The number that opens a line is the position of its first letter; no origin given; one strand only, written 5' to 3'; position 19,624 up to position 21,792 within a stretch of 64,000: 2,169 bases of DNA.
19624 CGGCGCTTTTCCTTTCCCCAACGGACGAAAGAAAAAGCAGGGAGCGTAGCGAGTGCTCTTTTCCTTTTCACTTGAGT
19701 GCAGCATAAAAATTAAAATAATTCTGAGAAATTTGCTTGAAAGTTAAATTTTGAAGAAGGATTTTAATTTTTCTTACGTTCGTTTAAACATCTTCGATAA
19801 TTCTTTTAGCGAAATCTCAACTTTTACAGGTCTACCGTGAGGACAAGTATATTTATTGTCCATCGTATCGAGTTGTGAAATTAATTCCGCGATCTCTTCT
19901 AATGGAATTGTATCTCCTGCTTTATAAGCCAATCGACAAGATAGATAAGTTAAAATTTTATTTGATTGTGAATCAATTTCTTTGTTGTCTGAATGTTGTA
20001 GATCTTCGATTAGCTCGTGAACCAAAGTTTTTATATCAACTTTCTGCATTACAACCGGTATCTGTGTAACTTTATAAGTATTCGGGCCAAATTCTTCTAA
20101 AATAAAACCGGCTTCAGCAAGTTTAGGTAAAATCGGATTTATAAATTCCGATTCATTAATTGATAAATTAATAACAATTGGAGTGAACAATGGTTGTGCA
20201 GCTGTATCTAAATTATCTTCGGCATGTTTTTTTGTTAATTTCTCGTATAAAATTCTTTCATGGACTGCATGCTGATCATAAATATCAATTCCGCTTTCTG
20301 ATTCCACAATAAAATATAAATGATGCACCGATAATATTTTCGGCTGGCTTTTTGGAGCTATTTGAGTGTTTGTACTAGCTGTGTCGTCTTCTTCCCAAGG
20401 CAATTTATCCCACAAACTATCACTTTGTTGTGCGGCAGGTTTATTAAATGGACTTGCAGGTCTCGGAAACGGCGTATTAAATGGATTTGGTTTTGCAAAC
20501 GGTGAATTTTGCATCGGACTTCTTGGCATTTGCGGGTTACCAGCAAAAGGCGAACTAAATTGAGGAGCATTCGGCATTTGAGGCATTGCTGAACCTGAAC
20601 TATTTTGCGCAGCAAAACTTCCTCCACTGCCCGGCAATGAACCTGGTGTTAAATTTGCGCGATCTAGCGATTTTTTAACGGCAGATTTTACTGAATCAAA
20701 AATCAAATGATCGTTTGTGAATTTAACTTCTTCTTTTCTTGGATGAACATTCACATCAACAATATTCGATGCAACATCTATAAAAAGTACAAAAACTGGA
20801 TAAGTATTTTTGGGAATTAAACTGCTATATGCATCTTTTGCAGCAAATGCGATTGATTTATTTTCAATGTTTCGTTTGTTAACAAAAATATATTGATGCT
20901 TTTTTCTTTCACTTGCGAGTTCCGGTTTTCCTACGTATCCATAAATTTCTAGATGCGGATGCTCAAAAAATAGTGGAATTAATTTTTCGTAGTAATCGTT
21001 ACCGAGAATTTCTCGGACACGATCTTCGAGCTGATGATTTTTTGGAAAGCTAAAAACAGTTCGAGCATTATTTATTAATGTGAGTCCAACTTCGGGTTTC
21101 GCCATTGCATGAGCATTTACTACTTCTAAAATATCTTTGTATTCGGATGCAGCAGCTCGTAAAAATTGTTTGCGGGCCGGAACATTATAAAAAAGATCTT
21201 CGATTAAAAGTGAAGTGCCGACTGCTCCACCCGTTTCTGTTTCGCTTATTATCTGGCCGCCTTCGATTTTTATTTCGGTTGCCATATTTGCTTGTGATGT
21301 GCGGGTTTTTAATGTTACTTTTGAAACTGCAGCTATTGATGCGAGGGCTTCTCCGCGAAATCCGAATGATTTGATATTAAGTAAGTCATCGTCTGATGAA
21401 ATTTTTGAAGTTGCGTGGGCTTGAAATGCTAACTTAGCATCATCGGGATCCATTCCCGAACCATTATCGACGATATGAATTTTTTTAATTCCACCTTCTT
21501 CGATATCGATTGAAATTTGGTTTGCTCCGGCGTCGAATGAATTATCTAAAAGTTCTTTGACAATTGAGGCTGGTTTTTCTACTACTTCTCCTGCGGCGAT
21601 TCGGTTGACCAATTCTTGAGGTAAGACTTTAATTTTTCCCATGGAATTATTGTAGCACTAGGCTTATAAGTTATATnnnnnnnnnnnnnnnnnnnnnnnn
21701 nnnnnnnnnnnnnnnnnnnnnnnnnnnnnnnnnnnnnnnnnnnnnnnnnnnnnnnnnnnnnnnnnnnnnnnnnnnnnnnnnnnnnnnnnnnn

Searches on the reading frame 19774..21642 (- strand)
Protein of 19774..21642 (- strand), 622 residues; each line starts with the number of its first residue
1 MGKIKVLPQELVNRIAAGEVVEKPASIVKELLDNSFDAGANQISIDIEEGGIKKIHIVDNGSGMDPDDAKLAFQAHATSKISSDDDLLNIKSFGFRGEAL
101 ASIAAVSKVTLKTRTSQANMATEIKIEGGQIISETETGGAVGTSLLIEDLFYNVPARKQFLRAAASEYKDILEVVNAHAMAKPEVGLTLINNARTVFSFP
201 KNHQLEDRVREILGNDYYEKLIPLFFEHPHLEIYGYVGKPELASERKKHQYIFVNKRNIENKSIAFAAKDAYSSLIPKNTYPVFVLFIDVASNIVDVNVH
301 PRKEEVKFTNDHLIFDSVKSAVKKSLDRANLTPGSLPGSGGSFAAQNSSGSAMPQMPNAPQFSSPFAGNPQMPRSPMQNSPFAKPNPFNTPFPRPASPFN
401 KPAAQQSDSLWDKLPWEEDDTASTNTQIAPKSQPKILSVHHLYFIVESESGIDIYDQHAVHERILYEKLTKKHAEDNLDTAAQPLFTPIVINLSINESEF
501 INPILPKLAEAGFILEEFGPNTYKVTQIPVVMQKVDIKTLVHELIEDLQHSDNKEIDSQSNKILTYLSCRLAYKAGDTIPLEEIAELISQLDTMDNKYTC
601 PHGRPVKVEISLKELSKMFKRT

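Call 53: search_protein_families(library=pfam, proteins=[window:19774-21642:-], max_evalue=0.0001)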
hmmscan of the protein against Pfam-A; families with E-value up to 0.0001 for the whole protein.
window:19774-21642:- (622 aa): 4 families
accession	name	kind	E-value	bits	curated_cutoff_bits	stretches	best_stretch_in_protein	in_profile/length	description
PF01119.25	DNA_mis_repair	-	6.7e-34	116.5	26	1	210-326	2-118/119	DNA mismatch repair protein, C-terminal domain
PF08676.16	MutL_C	-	5.5e-31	107.6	25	1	439-578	4-141/142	MutL C terminal dimerisation domain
PF13589.12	HATPase_c_3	-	8e-15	55.5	25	1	25-126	4-105/137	Histidine kinase-, DNA gyrase B-, and HSP90-like ATPase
PF02518.31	HATPase_c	-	1.5e-07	32.2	26.4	1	25-84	7-64/111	Histidine kinase-, DNA gyrase B-, and HSP90-like ATPase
